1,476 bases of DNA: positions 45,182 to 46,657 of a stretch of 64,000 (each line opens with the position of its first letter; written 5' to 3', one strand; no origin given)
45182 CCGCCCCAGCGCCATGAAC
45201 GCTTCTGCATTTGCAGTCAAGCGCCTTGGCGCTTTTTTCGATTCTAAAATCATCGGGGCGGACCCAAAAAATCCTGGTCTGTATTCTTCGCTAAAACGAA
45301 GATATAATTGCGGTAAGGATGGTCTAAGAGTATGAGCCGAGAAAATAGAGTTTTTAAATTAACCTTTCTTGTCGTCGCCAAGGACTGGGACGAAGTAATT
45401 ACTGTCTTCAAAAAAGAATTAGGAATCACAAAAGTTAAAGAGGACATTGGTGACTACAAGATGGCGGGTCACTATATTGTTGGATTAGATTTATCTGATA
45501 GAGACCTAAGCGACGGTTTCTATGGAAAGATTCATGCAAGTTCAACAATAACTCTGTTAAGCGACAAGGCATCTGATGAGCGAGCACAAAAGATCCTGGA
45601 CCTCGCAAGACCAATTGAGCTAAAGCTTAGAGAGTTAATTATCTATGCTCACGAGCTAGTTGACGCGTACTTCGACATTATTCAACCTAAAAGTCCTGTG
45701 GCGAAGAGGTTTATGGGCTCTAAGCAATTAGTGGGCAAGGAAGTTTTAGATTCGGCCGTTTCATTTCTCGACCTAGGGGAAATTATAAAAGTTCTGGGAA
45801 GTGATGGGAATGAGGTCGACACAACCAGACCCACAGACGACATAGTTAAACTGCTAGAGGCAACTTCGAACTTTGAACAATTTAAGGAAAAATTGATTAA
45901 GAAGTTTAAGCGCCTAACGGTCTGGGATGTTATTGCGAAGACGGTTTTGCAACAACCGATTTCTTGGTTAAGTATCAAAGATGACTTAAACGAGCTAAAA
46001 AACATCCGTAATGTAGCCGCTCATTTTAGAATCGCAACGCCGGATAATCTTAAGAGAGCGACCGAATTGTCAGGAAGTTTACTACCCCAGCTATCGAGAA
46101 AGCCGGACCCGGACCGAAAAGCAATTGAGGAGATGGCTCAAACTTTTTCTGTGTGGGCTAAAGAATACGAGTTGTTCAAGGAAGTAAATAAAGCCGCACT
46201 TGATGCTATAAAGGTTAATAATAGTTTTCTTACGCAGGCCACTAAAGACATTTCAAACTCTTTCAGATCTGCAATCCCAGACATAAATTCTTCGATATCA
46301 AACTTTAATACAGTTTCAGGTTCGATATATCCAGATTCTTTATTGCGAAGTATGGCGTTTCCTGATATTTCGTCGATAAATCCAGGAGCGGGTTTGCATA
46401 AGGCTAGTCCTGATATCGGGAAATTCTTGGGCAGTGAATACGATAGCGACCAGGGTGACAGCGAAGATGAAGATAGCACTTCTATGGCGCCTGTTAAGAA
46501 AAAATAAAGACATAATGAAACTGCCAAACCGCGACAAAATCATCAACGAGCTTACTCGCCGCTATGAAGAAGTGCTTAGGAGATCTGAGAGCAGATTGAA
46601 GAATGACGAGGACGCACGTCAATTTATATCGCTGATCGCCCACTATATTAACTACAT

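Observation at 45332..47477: Two-gene HEPN + TM-anchored protein module (candidate defence/abortive-infection pair)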

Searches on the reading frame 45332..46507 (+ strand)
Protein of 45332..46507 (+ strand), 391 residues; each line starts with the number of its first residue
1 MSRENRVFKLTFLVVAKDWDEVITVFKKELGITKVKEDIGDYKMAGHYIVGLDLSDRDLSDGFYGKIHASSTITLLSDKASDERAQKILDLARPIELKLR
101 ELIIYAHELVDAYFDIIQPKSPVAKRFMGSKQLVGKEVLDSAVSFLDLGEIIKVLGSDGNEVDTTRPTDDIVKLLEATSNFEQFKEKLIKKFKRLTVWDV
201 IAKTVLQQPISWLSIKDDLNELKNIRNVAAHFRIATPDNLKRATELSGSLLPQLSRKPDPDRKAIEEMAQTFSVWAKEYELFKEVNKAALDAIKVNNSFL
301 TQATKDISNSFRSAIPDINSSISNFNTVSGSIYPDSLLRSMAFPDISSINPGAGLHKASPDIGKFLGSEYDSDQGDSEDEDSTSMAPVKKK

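Call 5: search_protein_families(library=pfam, proteins=[window:45332-46507:+], max_evalue=1)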
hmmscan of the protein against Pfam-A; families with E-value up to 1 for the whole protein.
window:45332-46507:+ (391 aa): 2 families
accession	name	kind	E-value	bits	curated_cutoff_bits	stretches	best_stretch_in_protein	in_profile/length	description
PF18735.6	HEPN_RiboL-PSP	-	0.021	15.2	28.4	1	179-241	96-172/191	RiboL-PSP-HEPN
PF09090.17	MIF4G_like_2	-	0.18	11.7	22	1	186-282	141-224/263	MIF4G like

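Call 6: search_protein_families(library=padloc, proteins=[window:45332-46507:+], max_evalue=1)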
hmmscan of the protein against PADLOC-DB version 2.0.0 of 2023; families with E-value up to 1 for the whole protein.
window:45332-46507:+ (391 aa): 1 family
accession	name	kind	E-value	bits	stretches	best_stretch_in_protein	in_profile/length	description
PDLC00197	HamA2|HamA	-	0.0094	13.6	1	267-326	142-202/308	DUF1837 domain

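Call 7: find_homologous_proteins(query=window:45332-46507:+, max_evalue=0.001)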
Query window:45332-46507:+ (391 aa): 1 proteins with E <= 0.001 among 5174 candidates.
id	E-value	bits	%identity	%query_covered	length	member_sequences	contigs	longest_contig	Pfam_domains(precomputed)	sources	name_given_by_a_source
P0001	2.0e-250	848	100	100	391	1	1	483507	-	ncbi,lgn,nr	ncbi:MAG TPA: hypothetical protein VFT49_01475 [Candidatus Saccharimonadales bacterium]|nr:hypotheti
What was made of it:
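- Tried and rejected: A k-mer-prefiltered homologue search with ORF1 returned only the query itself (call 7).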

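Call 8: search_protein_families(library=ncbifam, proteins=[window:45332-46507:+], max_evalue=1)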
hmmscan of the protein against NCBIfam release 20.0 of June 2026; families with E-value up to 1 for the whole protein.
window:45332-46507:+ (391 aa): 0 families

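Call 18: search_protein_representatives(protein=window:45332-46507:+)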
Query: 391 residues. Proteins with E-value up to 0.001 (for the whole library): 92; up to 1e-10: 73; up to 1e-30: 18. The best 92 are listed.
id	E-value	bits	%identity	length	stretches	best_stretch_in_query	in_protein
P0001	6.5e-251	848.0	100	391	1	1-391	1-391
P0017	6.4e-88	311.7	46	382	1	1-347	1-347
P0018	1.2e-63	231.9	40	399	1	6-288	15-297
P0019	1.0e-60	222.2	43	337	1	8-272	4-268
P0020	2.6e-59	217.6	39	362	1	6-292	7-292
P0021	9.4e-52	192.7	40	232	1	7-234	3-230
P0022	4.9e-49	183.8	37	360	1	8-326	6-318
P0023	3.8e-42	161.1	32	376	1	8-330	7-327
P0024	1.9e-36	142.4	30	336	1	4-281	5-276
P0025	9.0e-36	140.2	29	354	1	6-278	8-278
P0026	4.1e-35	138.0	30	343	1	7-315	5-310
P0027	1.3e-34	136.3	31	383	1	8-315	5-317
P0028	5.4e-33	131.0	32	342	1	6-316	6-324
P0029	5.5e-32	127.7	31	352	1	6-301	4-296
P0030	7.8e-32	127.2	28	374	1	8-287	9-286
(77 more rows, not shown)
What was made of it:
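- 92 family representatives, mostly full length (call 18). P0017, P0018 and P0019 (46, 40 and 43% identical in call 18) lie between hsdM and hsdS of type I operons.
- Tried and rejected: The exhaustive phmmer search was needed (call 18).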

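Call 22: search_protein_families(library=pfam, alignment_id=A1, max_evalue=0.01)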
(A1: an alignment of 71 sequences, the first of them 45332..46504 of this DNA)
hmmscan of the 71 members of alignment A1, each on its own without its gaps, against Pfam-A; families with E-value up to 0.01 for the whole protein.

A. member 1, window:45332-46504:+ (391 aa): 0 families

B. families by the number of members that match (of 71 scanned): 14 families
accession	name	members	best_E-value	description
PF18735.6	HEPN_RiboL-PSP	7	8.6e-05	RiboL-PSP-HEPN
PF18731.6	HEPN_Swt1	7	0.00049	Swt1-like HEPN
PF07751.16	Abi_2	5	1.8e-05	Abi-like protein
PF05257.22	CHAP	4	1.4e-14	CHAP domain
PF12358.13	DUF3644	3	0.0034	Domain of unknown function (DUF3644)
PF20185.3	DUF6548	2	0.0067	Family of unknown function (DUF6548)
PF25034.1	Spectrin_SYNE1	1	0.00057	Nesprin-1, spectrin repeats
PF08535.16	KorB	1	0.0008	KorB domain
PF18730.6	HEPN_Cthe2314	1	0.0025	Cthe_2314-like HEPN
PF20612.3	SHOCT_2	1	0.0036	SHOCT domain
PF15497.11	SNAPC5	1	0.0042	snRNA-activating protein complex subunit 19, SNAPc subunit 19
PF07464.16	ApoLp-III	1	0.0045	Apolipophorin-III precursor (apoLp-III)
PF02561.19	FliS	1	0.0053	Flagellar protein FliS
PF01834.22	XRCC1_N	1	0.0065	XRCC1 N terminal domain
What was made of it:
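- On Pfam HEPN_RiboL-PSP / HEPN_Swt1 / Abi_2 (as curated families): Among 71 relatives the best E-values are 8.6e-5, 4.9e-4 and 1.8e-5 (call 22).
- Pfam: RiboL-PSP 7, Swt1 7, Abi_2 5 (best E 1.8e-5), Cthe_2314 1 (call 22).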

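Call 23: search_solved_structures(query=A1, max_evalue=1, show_alignments=2)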
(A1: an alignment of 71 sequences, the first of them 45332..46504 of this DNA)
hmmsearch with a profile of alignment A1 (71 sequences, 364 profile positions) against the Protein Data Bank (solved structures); distinct sequences matched with E-value up to 1: 32.
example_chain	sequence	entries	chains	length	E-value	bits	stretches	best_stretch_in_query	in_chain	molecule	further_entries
8oyv_A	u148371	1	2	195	0.014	17.8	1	236-336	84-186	De novo designed soluble Claudin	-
3vjf_A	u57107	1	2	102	0.038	16.3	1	238-320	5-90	WA20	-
9e02_F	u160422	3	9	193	0.055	15.8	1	239-349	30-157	Sec-independent protein translocase protein TatB homolog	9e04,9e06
8a3k_UNK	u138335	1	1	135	0.059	15.7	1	236-341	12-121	sc-apCC-4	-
9b45_a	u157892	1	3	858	0.066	15.5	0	235-305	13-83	gp41 Tape measure protein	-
9lki_D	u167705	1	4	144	0.071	15.4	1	240-340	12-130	Aciniform spidroin 1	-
7wxz_A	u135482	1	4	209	0.13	14.5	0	260-337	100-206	Spike protein S2'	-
7udj_H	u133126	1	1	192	0.14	14.5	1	233-349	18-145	De novo designed helical repeat protein RPB_PEW3_R4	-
3g6b_A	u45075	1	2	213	0.17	14.2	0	239-334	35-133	Methyl-accepting chemotaxis protein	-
8gl3_A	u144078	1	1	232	0.17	14.2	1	237-338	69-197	pRLB-519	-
1x79_B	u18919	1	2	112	0.21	13.9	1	259-347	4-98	Rab GTPase binding effector protein 1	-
7kl9_E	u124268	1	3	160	0.21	13.9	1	264-349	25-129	CTC-445.2 inhibitor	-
9r1n_A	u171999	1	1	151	0.23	13.7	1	236-340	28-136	sc-apCC-4-DPH-2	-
5j2l_B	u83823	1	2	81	0.24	13.7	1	235-298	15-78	protein design 2L4HC2_11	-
8gs7_A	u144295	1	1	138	0.26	13.6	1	233-306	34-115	Major ampullate spidroin 2 variant 3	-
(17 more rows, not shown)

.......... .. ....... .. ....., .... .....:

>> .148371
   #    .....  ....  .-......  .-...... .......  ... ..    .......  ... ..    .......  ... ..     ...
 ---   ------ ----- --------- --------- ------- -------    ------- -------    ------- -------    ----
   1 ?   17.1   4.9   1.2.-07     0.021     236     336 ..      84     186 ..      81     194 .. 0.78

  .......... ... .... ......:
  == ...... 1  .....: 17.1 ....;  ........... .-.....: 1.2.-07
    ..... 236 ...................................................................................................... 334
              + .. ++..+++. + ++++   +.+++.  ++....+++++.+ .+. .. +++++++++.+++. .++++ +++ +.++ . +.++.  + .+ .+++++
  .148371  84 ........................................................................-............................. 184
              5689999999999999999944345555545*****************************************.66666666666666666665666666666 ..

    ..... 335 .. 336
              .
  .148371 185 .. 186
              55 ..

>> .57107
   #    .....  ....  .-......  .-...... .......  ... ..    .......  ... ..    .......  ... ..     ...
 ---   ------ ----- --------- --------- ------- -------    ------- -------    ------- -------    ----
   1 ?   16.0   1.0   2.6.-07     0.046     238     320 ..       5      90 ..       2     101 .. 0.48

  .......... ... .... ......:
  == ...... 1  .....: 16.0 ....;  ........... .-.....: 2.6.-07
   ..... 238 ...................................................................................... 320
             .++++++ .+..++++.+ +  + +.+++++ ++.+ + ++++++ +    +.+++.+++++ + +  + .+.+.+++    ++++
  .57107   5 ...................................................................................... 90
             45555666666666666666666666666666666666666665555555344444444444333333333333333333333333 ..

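Call 25: find_encoding_contigs(protein=P0017, flank=5000, max_places=2)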
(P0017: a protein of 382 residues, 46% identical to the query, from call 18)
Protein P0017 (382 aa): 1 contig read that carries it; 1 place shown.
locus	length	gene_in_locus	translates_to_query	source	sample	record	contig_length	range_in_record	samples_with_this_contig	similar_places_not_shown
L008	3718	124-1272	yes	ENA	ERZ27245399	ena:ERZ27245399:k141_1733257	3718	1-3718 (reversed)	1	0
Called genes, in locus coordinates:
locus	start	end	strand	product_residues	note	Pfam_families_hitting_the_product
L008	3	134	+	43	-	?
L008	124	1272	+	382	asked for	-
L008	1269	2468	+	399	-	PF01420:Methylase_S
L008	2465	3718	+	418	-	?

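Call 26: find_encoding_contigs(protein=P0018, flank=5000, max_places=2)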
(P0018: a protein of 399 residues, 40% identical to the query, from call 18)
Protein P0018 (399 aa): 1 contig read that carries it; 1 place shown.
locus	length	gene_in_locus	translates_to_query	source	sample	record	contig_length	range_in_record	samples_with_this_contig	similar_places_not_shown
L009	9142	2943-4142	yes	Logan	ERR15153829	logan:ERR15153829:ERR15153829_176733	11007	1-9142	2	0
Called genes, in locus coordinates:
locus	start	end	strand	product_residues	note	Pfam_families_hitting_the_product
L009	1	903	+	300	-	?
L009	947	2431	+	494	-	PF12161:HsdM_N, PF02384:N6_Mtase, PF01170:UPF0020 (faint), PF07669:Eco57I (faint)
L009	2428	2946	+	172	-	-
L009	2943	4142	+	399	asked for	-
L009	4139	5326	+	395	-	PF01420:Methylase_S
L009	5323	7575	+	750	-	PF02463:SMC_N, PF13166:AAA_13, PF13304:AAA_21 (faint)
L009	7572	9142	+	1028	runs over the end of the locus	PF04313:HSDR_N, PF04851:ResIII, PF18766:SWI2_SNF2, PF22679:T1R_D3-like, PF11867:T1RH-like_C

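Call 31: predict_structure(alignment_id=A1)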
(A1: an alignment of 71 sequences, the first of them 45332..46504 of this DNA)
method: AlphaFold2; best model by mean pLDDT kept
length: 391 residues; sequences in the alignment: 71
mean_pLDDT: 82.7   pTM: 0.70
mean pLDDT of the five models: 82.7, 82.3, 81.7, 81.6, 81.5
residues with pLDDT >= 90: 230; 70-90: 74; 50-70: 27; < 50: 60
segments of 3 or more residues with pLDDT < 50: 329-331, 333-378, 380-383, 385-387, 389-391
pLDDT, mean of each block of 10 residues (from residue 1): 85 97 97 94 93 97 97 97 98 98 94 93 95 94 96 94 77 94 93 92 96 98 97 95 98 95 87 79 77 80 77 59 52 47 45 40 42 46 46 42
secondary structure, 60 per line:
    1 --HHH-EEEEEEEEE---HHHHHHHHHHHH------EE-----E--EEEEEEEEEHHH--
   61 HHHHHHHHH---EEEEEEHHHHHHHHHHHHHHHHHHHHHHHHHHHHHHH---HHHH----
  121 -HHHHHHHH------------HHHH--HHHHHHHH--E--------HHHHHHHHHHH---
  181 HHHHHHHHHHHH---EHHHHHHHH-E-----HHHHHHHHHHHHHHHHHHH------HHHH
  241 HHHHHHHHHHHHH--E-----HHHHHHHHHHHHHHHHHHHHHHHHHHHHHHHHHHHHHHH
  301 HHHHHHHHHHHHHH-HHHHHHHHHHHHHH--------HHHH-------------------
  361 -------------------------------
elements in order: E7-15 H19-30 E47-55 H61-69 E73-78 H79-109 H113-116 H122-129 H142-145 H148-155 H167-177 H181-192 H197-204 H212-230 H237-253 H262-314 H316-329 H338-341
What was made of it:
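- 45350..45565 (+): ORF1 N-terminal alpha/beta domain (residues 7-78, order strand-helix-strand-helix-strand; its weak Foldseek matches are ferredoxin-like folds). It could be a sensor or regulatory domain. call 31 (pLDDT above 90).
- On HEPN superfamily: The AlphaFold model is confidently all-helical for residues 79-253 (call 31).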

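Call 33: find_related_loci(query=window:45332-46504:+, collection=genome_contigs, flank=8000)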
Query window:45332-46504:+ (391 aa) in genome_contigs; peptide patterns used: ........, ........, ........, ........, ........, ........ (x = any residue, [..] = any of these).
159 stretches matched a pattern, but none encodes a relative of the query by tblastn (E <= 1e-3).
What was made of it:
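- Tried and rejected: With the single protein it found nothing in genome_contigs (call 33).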

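Call 34: fold_search(model_id=the predicted structure, library=pdb)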
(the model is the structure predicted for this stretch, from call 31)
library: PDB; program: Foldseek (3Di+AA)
matches with E <= 10: 958; with E <= 0.001: 0
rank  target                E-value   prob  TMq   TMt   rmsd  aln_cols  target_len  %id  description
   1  1z2z_A                1.5e-01  0.18  0.14  0.13  22.0       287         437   10  Crystal Structure of the Putative tRNA pseudouridine synthase D (TruD) from Methanosarcina mazei, Northeast Structural (released 2005-04-26)
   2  5mg3_F                1.8e-01  0.16  0.14  0.18  15.5       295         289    8  EM fitted model of bacterial holo-translocon (released 2016-12-28)
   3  2jsx_MODEL_1_A        2.1e-01  0.84  0.13  0.38   5.7        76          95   16  Solution structure of the E. coli Tat proofreading chaperone protein NapD (released 2007-08-21)
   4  9a54_B                2.4e-01  0.09  0.11  0.06  23.2       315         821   13  Integrative model of GYRB-GYRA by crosslinking MS and deep learning (released 2024-09-18)
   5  6n1r_A                2.5e-01  0.10  0.11  0.09  21.5       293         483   11  Tetrahedral oligomeric complex of GyrA N-terminal fragment, solved by cryoEM in tetrahedral symmetry (released 2018-12-05)
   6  7vrs_A                2.6e-01  0.72  0.14  0.12   8.9        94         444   14  The complex of Acyltransferase and Acyl Carrier Protein Domains from module 9 of Salinomycin Polyketide Synthase (released 2022-06-08)
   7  5cdp_A                2.8e-01  0.09  0.11  0.09  20.7       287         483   14  2.45A structure of etoposide with S.aureus DNA gyrase and DNA (released 2015-12-16)
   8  9n26_A                3.4e-01  0.08  0.10  0.07  20.6       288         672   14  DNA gyrase complexed with uncleaved DNA and Compound 148 to 1.96 A resolution (released 2025-04-09)
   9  2dbb_A                3.6e-01  0.66  0.13  0.27   5.7        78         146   17  Crystal structure of PH0061 (released 2006-06-15)
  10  6gq1_AZ               3.6e-01  0.60  0.13  0.07   5.2        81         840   15  Cryo-EM reconstruction of yeast 80S ribosome in complex with mRNA, tRNA and eEF2 (GMPPCP/sordarin) (released 2018-07-11)
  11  6gav_B                3.6e-01  0.08  0.11  0.05  21.2       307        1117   12  Extremely 'open' clamp structure of DNA gyrase: role of the Corynebacteriales GyrB specific insert (released 2019-02-20)
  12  4z2c_A                3.6e-01  0.08  0.11  0.10  20.9       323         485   12  Quinolone(Moxifloxacin)-DNA cleavage complex of gyrase from S. pneumoniae (released 2016-09-14)
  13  2nzc_B                3.8e-01  0.66  0.13  0.46   5.9        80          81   20  The structure of uncharacterized protein TM1266 from Thermotoga maritima. (released 2006-12-19)
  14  3ab2_L                3.8e-01  0.33  0.13  0.27  10.2       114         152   10  Crystal structure of aspartate kinase from Corynebacterium glutamicum in complex with threonine (released 2010-06-23)
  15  5npp_B                3.8e-01  0.08  0.11  0.07  20.5       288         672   13  2.22A STRUCTURE OF THIOPHENE2 AND GSK945237 WITH S.AUREUS DNA GYRASE AND DNA (released 2017-07-12)
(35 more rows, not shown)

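Call 40: fold_search(model_id=the predicted structure, library=viral)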
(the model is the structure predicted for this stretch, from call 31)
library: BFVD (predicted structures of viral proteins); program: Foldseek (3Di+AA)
matches with E <= 10: 349; with E <= 0.001: 0
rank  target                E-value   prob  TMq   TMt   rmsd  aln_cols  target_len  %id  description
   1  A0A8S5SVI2            7.8e-02  0.41  0.16  0.20  17.0       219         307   13  Uncharacterized protein [Siphoviridae sp. ctDOT22]
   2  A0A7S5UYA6            1.3e-01  0.30  0.13  0.26  19.1       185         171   10  (no name in the UniProt tables at hand)
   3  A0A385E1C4            1.8e-01  0.10  0.13  0.16  25.9       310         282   11  (no name in the UniProt tables at hand)
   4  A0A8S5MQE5            2.2e-01  0.77  0.13  0.44   4.5        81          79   22  Uncharacterized protein [Podoviridae sp. ctUS21]
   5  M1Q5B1                2.2e-01  0.08  0.12  0.09  23.6       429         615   10  (no name in the UniProt tables at hand)
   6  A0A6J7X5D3            2.8e-01  0.12  0.15  0.14  20.7       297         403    9  Amidoligase enzyme [uncultured Caudovirales phage]
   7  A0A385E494            3.0e-01  0.15  0.13  0.19  21.0       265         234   11  (no name in the UniProt tables at hand)
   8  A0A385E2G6            3.2e-01  0.20  0.15  0.22  19.9       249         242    8  (no name in the UniProt tables at hand)
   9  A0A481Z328            3.2e-01  0.04  0.10  0.11  25.3       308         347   14  Uncharacterized protein [Pithovirus LCPAC101]
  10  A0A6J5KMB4            3.3e-01  0.11  0.15  0.16  32.7       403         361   14  Uncharacterized protein [uncultured Caudovirales phage]
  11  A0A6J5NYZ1            3.5e-01  0.80  0.14  0.47   6.9        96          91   11  Uncharacterized protein [uncultured Caudovirales phage]
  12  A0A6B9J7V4            3.5e-01  0.66  0.12  0.21   6.5       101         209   13  Uncharacterized protein [Vibrio phage vB_VchM_Kuja]
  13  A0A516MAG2            3.5e-01  0.08  0.13  0.16  23.2       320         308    7  (no name in the UniProt tables at hand)
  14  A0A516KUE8            3.7e-01  0.54  0.13  0.34   6.8        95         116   13  DUF7252 domain-containing protein [Microbacterium phage Sharkboy]
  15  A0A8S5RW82            3.7e-01  0.38  0.12  0.21   6.2        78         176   12  Uncharacterized protein [Siphoviridae sp. ctHip2]
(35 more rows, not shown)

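Call 41: search_protein_families(library=padloc, alignment_id=A1, max_evalue=0.01)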
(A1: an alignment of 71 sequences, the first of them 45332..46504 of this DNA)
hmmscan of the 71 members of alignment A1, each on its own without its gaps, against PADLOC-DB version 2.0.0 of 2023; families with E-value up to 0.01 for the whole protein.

A. member 1, window:45332-46504:+ (391 aa): 1 family
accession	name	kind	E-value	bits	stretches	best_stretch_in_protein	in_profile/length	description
PDLC00197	HamA2|HamA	-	0.0094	13.6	0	267-326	142-202/308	DUF1837 domain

B. families by the number of members that match (of 71 scanned): 21 families
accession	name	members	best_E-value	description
PDLC04028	PD-T4-2_B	7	0.0003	-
PDLC02344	AbiD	3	0.00086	AbiD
PDLC01467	Cas13a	2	9.8e-05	CAS-VI-A; effector__SPE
PDLC00637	ZorA2|ZorA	2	0.00083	MotA/ExbB/TolQ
PDLC04029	PD-T4-2_B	2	0.002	-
PDLC01688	DUF3644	1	0.00028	DUF3644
PDLC04410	PDC-M09B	1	0.00082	-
PDLC01193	Cas11b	1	0.0012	CAS-I-B; effector_SS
PDLC01395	Cas11a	1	0.0015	CAS-I-A; effector_SS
PDLC01621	Csx1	1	0.0022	CAS-III; associated_signaling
PDLC00601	ZorA1|ZorA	1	0.0028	MotA/ExbB/TolQ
PDLC04162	HEC-08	1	0.0032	-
PDLC02979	AriA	1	0.0037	-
PDLC01664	Cas12c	1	0.0041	Cas12c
PDLC01834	CARF2--CARF_HEPN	1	0.0048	-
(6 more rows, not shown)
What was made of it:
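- PADLOC: PD-T4-2_B 9, AbiD 3, Cas13a 2, Csx1 1, CARF_HEPN 1, DUF3644 1 (call 41).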

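Call 42: search_protein_families(library=phrogs, alignment_id=A1, max_evalue=0.01)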
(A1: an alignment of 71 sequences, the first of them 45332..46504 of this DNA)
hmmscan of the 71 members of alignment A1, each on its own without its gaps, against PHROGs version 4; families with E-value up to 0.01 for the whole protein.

A. member 1, window:45332-46504:+ (391 aa): 0 families

B. families by the number of members that match (of 71 scanned): 15 families
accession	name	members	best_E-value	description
phrog_2158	-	18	2e-06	abortive infection resistance protein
phrog_28649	-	4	3.6e-05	-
phrog_4070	-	2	6.6e-05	tail length tape measure protein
phrog_23110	-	1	0.0027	-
phrog_37807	-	1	0.003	-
phrog_31452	-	1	0.0033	tail length tape measure protein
phrog_29177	-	1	0.004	-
phrog_35426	-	1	0.0053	-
phrog_1725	-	1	0.0066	DNA binding protein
phrog_9817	-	1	0.0069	-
phrog_18019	-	1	0.0079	-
phrog_9648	-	1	0.0091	tail protein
phrog_16420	-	1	0.0092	-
phrog_2387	-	1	0.0096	nucleotide kinase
phrog_5483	-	1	0.0096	-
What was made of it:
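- Closest known: Abi2/AbiD/AbiF and Swt1-like HEPN clade. Same: Family members give their recurrent sub-threshold hits to exactly these models (calls 22, 41, 42).
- PHROG 2158 'abortive infection resistance protein': 18 of 71, best E 2e-6 (call 42).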

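Call 46: search_protein_families(library=pfam, proteins=[L009:2428-2946:+], max_evalue=0.001)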
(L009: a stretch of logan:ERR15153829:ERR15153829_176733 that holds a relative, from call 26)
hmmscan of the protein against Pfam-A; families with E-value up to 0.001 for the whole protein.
L009:2428-2946:+ (172 aa): 0 families

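Call 52: find_homologous_proteins(query=A1, max_evalue=0.001)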
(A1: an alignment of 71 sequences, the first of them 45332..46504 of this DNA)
Query A1 (71 sequences) (391 aa, profile of the alignment): 4 proteins with E <= 0.001 among 8000 candidates.
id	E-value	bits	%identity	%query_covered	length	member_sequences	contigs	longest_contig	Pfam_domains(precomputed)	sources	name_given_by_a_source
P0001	3.6e-94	334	100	100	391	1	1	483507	-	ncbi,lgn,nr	ncbi:MAG TPA: hypothetical protein VFT49_01475 [Candidatus Saccharimonadales bacterium]|nr:hypotheti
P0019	1.2e-80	290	45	65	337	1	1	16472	-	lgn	-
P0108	1.1e-79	286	26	73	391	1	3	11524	-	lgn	-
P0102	3.5e-76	275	23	50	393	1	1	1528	-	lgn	-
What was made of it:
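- Tried and rejected: With the 71-sequence profile it returned only 4 proteins (call 52).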
